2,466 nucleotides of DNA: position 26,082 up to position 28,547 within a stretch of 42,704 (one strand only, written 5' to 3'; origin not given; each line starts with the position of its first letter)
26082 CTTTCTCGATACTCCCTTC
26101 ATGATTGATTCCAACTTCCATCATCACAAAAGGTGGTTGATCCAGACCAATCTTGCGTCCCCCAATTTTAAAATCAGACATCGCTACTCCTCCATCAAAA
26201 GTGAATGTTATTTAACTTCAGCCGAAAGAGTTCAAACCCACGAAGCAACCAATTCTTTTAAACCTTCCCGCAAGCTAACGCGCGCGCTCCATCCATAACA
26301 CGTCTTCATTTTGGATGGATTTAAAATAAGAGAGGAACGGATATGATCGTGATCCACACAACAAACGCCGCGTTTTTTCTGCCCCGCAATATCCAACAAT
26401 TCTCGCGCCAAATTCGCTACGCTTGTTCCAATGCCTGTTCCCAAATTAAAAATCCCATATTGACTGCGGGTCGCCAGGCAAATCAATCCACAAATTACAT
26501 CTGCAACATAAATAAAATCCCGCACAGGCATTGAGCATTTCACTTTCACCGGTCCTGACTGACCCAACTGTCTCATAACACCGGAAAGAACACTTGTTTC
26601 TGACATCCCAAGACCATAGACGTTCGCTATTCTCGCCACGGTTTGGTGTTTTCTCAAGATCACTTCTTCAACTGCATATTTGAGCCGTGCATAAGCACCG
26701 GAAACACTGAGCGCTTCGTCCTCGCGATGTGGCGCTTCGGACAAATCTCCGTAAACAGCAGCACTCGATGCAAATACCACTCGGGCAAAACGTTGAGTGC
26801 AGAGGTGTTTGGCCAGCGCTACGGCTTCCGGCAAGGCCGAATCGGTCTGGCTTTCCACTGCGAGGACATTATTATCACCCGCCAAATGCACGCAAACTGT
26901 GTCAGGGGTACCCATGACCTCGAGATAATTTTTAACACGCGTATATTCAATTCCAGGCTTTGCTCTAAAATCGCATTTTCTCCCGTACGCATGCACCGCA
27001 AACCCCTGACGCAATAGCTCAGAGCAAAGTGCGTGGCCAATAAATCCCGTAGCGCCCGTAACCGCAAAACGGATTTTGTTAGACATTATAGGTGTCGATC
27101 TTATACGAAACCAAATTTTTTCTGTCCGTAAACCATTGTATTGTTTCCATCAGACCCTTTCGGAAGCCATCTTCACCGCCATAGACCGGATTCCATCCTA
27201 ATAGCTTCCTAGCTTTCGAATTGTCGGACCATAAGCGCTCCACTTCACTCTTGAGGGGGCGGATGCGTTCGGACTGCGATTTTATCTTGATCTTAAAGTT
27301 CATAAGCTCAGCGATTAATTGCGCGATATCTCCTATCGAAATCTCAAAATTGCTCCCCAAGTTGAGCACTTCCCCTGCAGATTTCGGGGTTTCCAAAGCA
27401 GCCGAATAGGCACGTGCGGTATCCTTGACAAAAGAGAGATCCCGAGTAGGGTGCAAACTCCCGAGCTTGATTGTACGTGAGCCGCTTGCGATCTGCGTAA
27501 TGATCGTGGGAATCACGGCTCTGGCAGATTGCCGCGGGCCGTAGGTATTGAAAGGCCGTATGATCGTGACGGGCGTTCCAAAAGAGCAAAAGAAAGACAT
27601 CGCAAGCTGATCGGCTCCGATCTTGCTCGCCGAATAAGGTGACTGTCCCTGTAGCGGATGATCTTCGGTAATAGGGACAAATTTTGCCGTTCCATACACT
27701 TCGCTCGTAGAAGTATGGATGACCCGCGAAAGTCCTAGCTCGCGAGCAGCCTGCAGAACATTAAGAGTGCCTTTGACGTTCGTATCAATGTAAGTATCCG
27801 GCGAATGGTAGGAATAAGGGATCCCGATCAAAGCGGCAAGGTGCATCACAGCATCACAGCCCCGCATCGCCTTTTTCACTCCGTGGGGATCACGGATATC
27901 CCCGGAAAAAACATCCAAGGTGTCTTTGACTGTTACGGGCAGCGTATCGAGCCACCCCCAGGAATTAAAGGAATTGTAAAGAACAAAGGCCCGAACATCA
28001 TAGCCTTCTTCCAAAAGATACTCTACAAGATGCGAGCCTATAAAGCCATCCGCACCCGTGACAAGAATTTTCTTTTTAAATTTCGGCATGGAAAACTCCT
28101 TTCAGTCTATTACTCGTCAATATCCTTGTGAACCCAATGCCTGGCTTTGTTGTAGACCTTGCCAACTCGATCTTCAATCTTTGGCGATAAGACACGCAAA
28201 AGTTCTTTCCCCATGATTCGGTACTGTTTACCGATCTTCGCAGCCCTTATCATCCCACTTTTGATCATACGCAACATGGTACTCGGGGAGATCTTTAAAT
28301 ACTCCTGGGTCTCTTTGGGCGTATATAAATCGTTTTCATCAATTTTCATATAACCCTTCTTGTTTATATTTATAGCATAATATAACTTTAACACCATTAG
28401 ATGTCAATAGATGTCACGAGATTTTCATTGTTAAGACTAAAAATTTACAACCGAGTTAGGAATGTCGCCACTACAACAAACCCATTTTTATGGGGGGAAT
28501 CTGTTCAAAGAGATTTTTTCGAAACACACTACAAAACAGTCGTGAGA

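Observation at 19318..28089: Legionaminic-type nonulosonate cassette lacking the aminotransferase and N-acetyltransferase, with a reductase-like SDR in their place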

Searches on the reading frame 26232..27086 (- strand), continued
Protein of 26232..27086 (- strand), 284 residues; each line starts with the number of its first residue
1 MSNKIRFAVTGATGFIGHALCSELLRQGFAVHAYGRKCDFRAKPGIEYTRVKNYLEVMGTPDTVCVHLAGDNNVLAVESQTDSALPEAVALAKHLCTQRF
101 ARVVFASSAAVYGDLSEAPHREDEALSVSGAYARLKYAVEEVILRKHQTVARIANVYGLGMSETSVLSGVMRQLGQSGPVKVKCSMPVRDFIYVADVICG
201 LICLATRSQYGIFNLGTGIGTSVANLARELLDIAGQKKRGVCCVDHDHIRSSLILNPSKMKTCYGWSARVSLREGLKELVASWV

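Call 70: search_protein_families(library=ncbifam, proteins=[L093:7727-8926:+, L095:7645-8904:+, L004:16867-17883:+, L007:12040-13041:+, L086:14150-15151:+, L087:7904-8920:+, L088:7938-8870:+, L098:7884-8927:+, L099:13061-14119:+, L174:11203-12204:+], max_evalue=1e-40)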
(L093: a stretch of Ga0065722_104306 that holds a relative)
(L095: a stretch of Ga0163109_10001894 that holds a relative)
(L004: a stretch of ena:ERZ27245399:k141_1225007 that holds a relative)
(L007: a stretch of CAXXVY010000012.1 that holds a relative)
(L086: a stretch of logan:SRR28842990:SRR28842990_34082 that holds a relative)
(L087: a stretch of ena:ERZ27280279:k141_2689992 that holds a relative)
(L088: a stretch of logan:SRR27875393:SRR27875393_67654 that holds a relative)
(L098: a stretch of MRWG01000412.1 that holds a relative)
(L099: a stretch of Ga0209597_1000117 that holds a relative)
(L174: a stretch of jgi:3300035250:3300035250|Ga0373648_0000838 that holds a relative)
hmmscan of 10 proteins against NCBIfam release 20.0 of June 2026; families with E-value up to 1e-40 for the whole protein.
L093:7727-8926:+ (399 aa): 0 families

L095:7645-8904:+ (419 aa): 0 families

L004:16867-17883:+ (338 aa): 2 families
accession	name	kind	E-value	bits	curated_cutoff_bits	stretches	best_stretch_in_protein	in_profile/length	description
TIGR04180.1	EDH_00030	hypoth_equivalog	1.3e-135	451.2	475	1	16-311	1-296/297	NAD-dependent 4,6-dehydratase LegB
TIGR01181.1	dTDP_gluc_dehyt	equivalog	5.7e-46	157.1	365.1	1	16-327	2-314/321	dTDP-glucose 4,6-dehydratase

L007:12040-13041:+ (333 aa): 2 families
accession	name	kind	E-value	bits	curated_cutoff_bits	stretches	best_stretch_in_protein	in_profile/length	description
TIGR04180.1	EDH_00030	hypoth_equivalog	5.3e-133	442.6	475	1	10-306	1-296/297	NAD-dependent 4,6-dehydratase LegB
TIGR01181.1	dTDP_gluc_dehyt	equivalog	7.1e-47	160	365.1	1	10-325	2-317/321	dTDP-glucose 4,6-dehydratase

L086:14150-15151:+ (333 aa): 2 families
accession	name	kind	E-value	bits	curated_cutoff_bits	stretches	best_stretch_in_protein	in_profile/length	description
TIGR04180.1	EDH_00030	hypoth_equivalog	3.2e-135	449.9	475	1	10-306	1-296/297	NAD-dependent 4,6-dehydratase LegB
TIGR01181.1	dTDP_gluc_dehyt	equivalog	5.7e-47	160.4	365.1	1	9-324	1-316/321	dTDP-glucose 4,6-dehydratase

L087:7904-8920:+ (338 aa): 3 families
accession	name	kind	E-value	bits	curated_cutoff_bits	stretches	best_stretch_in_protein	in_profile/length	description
TIGR04180.1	EDH_00030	hypoth_equivalog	1.2e-154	513.7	475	1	10-305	1-296/297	NAD-dependent 4,6-dehydratase LegB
TIGR01181.1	dTDP_gluc_dehyt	equivalog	6.1e-50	170.1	365.1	1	10-327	2-316/321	dTDP-glucose 4,6-dehydratase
TIGR01179.1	galE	equivalog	1.4e-41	142.4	262.3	0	10-308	2-314/332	UDP-glucose 4-epimerase GalE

L088:7938-8870:+ (310 aa): 1 family
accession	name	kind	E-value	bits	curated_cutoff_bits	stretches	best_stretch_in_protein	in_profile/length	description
TIGR04180.1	EDH_00030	hypoth_equivalog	2.2e-123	411.1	475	1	2-277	21-296/297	NAD-dependent 4,6-dehydratase LegB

L098:7884-8927:+ (347 aa): 2 families
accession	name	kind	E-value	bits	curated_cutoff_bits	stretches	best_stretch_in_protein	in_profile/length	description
TIGR04180.1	EDH_00030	hypoth_equivalog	1.1e-132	441.6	475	1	29-320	1-296/297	NAD-dependent 4,6-dehydratase LegB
TIGR01181.1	dTDP_gluc_dehyt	equivalog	3e-46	158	365.1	1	29-338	2-316/321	dTDP-glucose 4,6-dehydratase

L099:13061-14119:+ (352 aa): 2 families
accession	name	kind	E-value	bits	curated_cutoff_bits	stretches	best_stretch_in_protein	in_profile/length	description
TIGR04180.1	EDH_00030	hypoth_equivalog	1.9e-138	460.5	475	1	29-323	1-294/297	NAD-dependent 4,6-dehydratase LegB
TIGR01181.1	dTDP_gluc_dehyt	equivalog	4.1e-51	174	365.1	1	29-344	2-317/321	dTDP-glucose 4,6-dehydratase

L174:11203-12204:+ (333 aa): 2 families
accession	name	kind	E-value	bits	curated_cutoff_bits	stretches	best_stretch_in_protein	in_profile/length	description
TIGR04180.1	EDH_00030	hypoth_equivalog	7.2e-136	452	475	1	10-305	1-295/297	NAD-dependent 4,6-dehydratase LegB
TIGR01181.1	dTDP_gluc_dehyt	equivalog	7.2e-48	163.3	365.1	1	9-324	1-316/321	dTDP-glucose 4,6-dehydratase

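Call 72: find_encoding_contigs(protein=P0310, flank=10000, max_places=1)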
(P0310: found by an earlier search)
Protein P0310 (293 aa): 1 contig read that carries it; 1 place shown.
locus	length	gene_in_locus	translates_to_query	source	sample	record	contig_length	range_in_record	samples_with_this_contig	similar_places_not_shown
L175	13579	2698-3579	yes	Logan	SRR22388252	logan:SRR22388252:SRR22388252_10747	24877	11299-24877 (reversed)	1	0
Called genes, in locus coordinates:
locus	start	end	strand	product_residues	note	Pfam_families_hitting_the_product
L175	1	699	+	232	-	?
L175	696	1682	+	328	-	PF01073:3Beta_HSD, PF01370:Epimerase, PF02719:Polysacc_synt_2, PF04321:RmlD_sub_bind, PF05368:NmrA, PF07993:NAD_binding_4, PF16363:GDP_Man_Dehyd, PF13460:NAD_binding_10, +1 more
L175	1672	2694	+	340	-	PF13489:Methyltransf_23, PF01209:Ubie_methyltran (weak), PF08003:Methyltransf_9 (faint), PF13847:Methyltransf_31, PF08241:Methyltransf_11, PF08242:Methyltransf_12, PF13649:Methyltransf_25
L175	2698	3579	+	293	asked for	PF01073:3Beta_HSD (faint), PF01370:Epimerase, PF04321:RmlD_sub_bind, PF16363:GDP_Man_Dehyd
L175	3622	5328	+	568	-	PF02543:Carbam_trans_N, PF16861:Carbam_trans_C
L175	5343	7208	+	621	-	-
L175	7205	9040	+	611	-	PF00664:ABC_membrane, PF00005:ABC_tran, PF02463:SMC_N (weak)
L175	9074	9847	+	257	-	PF00483:NTP_transferase, PF12804:NTP_transf_3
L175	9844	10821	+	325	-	PF01073:3Beta_HSD, PF01370:Epimerase, PF02719:Polysacc_synt_2, PF04321:RmlD_sub_bind, PF05368:NmrA (weak), PF16363:GDP_Man_Dehyd, PF13460:NAD_binding_10 (weak), PF07993:NAD_binding_4 (weak)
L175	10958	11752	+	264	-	PF01370:Epimerase, PF16363:GDP_Man_Dehyd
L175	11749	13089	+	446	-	PF01041:DegT_DnrJ_EryC1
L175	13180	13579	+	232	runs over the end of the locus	PF00535:Glycos_transf_2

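Call 73: find_encoding_contigs(protein=P0200, flank=10000, max_places=1)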
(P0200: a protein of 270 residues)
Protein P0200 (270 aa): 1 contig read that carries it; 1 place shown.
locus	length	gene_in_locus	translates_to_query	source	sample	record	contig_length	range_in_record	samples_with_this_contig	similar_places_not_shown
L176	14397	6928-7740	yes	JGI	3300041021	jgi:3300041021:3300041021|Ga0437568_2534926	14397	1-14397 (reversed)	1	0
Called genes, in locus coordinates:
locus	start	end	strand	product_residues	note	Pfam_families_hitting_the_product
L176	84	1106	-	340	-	PF01844:HNH, PF13739:PdaC, PF11738:DUF3298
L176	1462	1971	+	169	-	PF12802:MarR_2 (faint), PF01047:MarR (weak)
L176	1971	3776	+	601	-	PF00664:ABC_membrane, PF02463:SMC_N (faint), PF00005:ABC_tran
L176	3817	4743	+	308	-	PF08241:Methyltransf_11, PF13649:Methyltransf_25 (faint)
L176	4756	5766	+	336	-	PF00106:adh_short (weak), PF01073:3Beta_HSD, PF01370:Epimerase, PF02719:Polysacc_synt_2, PF04321:RmlD_sub_bind, PF07993:NAD_binding_4, PF16363:GDP_Man_Dehyd, PF13460:NAD_binding_10, +1 more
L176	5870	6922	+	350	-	PF03102:NeuB, PF08666:SAF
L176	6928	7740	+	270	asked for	PF01370:Epimerase, PF04321:RmlD_sub_bind, PF16363:GDP_Man_Dehyd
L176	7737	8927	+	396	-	PF02350:Epimerase_2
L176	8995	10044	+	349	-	PF00571:CBS (weak), PF00483:NTP_transferase, PF12804:NTP_transf_3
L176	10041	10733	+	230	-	PF02348:CTP_transf_3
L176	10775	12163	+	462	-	-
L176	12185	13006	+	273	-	-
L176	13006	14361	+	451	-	-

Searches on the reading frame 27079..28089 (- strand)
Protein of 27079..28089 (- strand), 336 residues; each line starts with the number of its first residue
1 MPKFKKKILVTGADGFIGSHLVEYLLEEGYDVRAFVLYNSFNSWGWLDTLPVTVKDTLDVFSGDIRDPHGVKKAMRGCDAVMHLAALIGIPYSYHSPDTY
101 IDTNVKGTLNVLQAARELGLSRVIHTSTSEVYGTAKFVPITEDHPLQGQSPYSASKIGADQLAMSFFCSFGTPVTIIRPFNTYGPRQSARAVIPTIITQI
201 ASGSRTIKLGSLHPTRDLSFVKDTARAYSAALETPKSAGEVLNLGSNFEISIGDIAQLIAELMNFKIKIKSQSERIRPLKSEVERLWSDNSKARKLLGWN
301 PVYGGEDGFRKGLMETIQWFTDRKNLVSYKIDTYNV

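Call 3: search_protein_families(library=pfam, proteins=[window:27079-28089:-])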
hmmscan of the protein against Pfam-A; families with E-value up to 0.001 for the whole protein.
window:27079-28089:- (336 aa): 9 families
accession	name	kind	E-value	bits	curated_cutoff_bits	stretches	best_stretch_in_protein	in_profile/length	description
PF16363.11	GDP_Man_Dehyd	-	6.6e-75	253.1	27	1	9-310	1-330/332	GDP-mannose 4,6 dehydratase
PF01370.27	Epimerase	-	4.5e-59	200.2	20.9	1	8-245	1-240/240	NAD dependent epimerase/dehydratase family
PF01073.25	3Beta_HSD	-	1e-24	87.5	22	1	9-231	1-228/280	3-beta hydroxysteroid dehydrogenase/isomerase family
PF02719.21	Polysacc_synt_2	-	7.1e-19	68.5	20.2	1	8-290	1-277/293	Polysaccharide biosynthesis protein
PF07993.18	NAD_binding_4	-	1.1e-15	58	20.1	1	10-184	1-209/258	Male sterility protein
PF13460.12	NAD_binding_10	-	1.1e-13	51.9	27.2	1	12-180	1-144/184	NAD(P)H-binding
PF04321.23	RmlD_sub_bind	-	5.1e-12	45.9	27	1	7-280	2-242/287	RmlD substrate binding domain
PF00106.31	adh_short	-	2.8e-09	37.2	26.6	1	6-166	1-163/195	short chain dehydrogenase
PF05368.20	NmrA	-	4.9e-08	33.4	27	1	5-128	2-107/298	NmrA-like family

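Call 4: search_protein_families(library=ncbifam, proteins=[window:27079-28089:-])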
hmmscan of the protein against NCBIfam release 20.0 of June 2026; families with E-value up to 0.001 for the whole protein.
window:27079-28089:- (336 aa): 33 families (the best 25 are shown)
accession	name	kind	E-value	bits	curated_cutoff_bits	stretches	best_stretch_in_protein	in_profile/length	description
TIGR04180.1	EDH_00030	hypoth_equivalog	7.5e-156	517.6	475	1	8-303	1-296/297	NAD-dependent 4,6-dehydratase LegB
TIGR01181.1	dTDP_gluc_dehyt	equivalog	1.7e-52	178.5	365.1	1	7-325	1-316/321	dTDP-glucose 4,6-dehydratase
TIGR01179.1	galE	equivalog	5.2e-42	143.8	262.3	1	7-304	1-312/332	UDP-glucose 4-epimerase GalE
NF007582.0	PRK10217.1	equivalog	9.9e-33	113.7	698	1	6-322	2-333/355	dTDP-glucose 4,6-dehydratase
TIGR03466.1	HpnA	hypoth_equivalog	1.2e-32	113.1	367.65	1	7-266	2-249/327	hopanoid-associated sugar epimerase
NF007490.0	PRK10084.1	subfamily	1.6e-30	106.4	649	1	7-328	2-342/361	dTDP-glucose 4,6-dehydratase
TIGR02622.1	CDP_4_6_dhtase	equivalog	1.7e-28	99.8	278.45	1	5-322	4-332/352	CDP-glucose 4,6-dehydratase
TIGR01472.1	gmd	equivalog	2.6e-25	89.4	415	1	6-303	1-325/342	GDP-mannose 4,6-dehydratase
NF007956.0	PRK10675.1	subfamily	9.1e-24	84.2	394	1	7-300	2-313/338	UDP-glucose 4-epimerase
NF011728.1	PRK15181.1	equivalog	9.2e-24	84.1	760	1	6-325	16-342/348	Vi polysaccharide biosynthesis UDP-N-acetylglucosaminuronic acid C-4 epimerase TviC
NF042422.1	oxyalk_red_OleD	equivalog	9.5e-24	84.4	580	1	7-257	2-238/329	2-alkyl-3-oxoalkanoate reductase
NF042423.1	oxyalk_red_Shew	equivalog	6.1e-22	78.1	580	1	6-231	9-221/331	2-alkyl-3-oxoalkanoate reductase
TIGR03589.1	PseB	equivalog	8e-21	74.3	407.75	1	5-264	4-245/324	UDP-N-acetylglucosamine 4,6-dehydratase (inverting)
NF052578.1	StrlDmthSdmBMthl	equivalog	4.4e-19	69.4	600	1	8-263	3-245/328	sterol demethylase protein SdmB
NF047922.1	GDPFucSynFcl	equivalog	1.8e-18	67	500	1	78-324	54-305/308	GDP-L-fucose synthase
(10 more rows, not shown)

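Call 27: search_solved_structures(query=window:27079-28089:-, max_evalue=1e-20, show_alignments=1)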
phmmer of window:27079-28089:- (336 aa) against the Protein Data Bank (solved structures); distinct sequences matched with E-value up to 1e-20: 54.
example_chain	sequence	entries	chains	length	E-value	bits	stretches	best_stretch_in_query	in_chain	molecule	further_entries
1r66_A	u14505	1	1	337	8.4e-42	146.9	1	7-324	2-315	TDP-glucose-4,6-dehydratase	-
1r6d_A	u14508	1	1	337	1.6e-41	145.9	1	7-324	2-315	TDP-glucose-4,6-dehydratase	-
8rdg_A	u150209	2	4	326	5.6e-37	131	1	7-317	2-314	SDR family NAD(P)-dependent oxidoreductase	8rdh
8rdi_A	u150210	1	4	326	2e-36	129.2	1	7-317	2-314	SDR family NAD(P)-dependent oxidoreductase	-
6zl6_A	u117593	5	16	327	4.7e-36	128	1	7-310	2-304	Epimerase domain-containing protein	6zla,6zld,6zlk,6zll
6bi4_A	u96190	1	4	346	5.8e-36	127.7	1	7-322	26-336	dTDP-glucose 4,6-dehydratase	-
1kep_A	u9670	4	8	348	1.6e-35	126.2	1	4-325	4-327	dTDP-D-glucose 4,6-dehydratase | DTDP-GLUCOSE 4,6-DEHYDRATASE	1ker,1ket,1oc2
6zlj_A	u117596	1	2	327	1.7e-35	126.1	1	7-310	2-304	Epimerase domain-containing protein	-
6bwl_A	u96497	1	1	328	1.2e-34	123.3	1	7-320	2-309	Pal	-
6wjb_A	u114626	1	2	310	1.6e-34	123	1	6-273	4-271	NAD-dependent epimerase/dehydratase family protein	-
6dnt_A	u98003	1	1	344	3.7e-34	121.7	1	6-322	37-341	NAD-dependent epimerase/dehydratase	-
6wj9_A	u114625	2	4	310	7.8e-34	120.7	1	6-273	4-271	NAD-dependent epimerase/dehydratase family protein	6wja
8shh_A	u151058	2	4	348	1.3e-33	119.9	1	7-322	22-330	dTDP-glucose 4,6-dehydratase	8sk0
2hun_A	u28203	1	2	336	1.4e-33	119.8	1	6-321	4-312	336aa long hypothetical dTDP-glucose 4,6-dehydratase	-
1bxk_A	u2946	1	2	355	2.7e-30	109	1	6-321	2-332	PROTEIN (DTDP-GLUCOSE 4,6-DEHYDRATASE)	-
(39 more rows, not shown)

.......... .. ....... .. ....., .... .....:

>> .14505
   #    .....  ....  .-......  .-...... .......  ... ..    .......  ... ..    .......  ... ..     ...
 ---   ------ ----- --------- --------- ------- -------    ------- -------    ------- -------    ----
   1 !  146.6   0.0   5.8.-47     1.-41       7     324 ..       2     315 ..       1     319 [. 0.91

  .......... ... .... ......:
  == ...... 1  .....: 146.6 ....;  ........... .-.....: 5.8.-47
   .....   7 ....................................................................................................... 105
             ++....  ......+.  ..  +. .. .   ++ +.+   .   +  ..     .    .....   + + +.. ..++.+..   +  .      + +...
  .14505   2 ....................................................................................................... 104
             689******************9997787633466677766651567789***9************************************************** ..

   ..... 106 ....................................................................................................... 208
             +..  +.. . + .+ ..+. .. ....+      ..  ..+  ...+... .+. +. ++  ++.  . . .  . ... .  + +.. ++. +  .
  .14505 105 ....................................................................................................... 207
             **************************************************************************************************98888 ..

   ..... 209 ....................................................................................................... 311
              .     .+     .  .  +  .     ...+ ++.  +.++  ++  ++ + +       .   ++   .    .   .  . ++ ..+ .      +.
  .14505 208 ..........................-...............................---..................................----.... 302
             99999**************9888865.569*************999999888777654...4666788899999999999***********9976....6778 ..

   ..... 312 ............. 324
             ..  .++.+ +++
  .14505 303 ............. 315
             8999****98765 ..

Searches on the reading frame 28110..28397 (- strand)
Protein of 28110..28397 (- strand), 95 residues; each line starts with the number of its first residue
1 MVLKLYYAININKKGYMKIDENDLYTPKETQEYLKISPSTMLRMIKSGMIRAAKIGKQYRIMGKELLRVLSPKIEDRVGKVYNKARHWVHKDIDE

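Call 3: search_protein_families(library=pfam, proteins=[window:28110-28397:-])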
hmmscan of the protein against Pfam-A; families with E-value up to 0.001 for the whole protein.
window:28110-28397:- (95 aa): 1 family
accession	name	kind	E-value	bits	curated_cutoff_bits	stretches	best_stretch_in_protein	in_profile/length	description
PF12728.13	HTH_17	-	1.3e-12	48.2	27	1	24-70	1-47/51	Helix-turn-helix domain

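Call 4: search_protein_families(library=ncbifam, proteins=[window:28110-28397:-])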
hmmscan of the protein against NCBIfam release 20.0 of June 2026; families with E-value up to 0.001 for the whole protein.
window:28110-28397:- (95 aa): 2 families
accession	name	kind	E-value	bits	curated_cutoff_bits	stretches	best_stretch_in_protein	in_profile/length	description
NF040990.2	MamR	equivalog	2.9e-10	40.3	100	1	17-70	36-89/91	magnetosome protein MamR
TIGR01764.1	excise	domain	1.4e-09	38.1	28.8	1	24-65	1-42/49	excisionase family DNA-binding protein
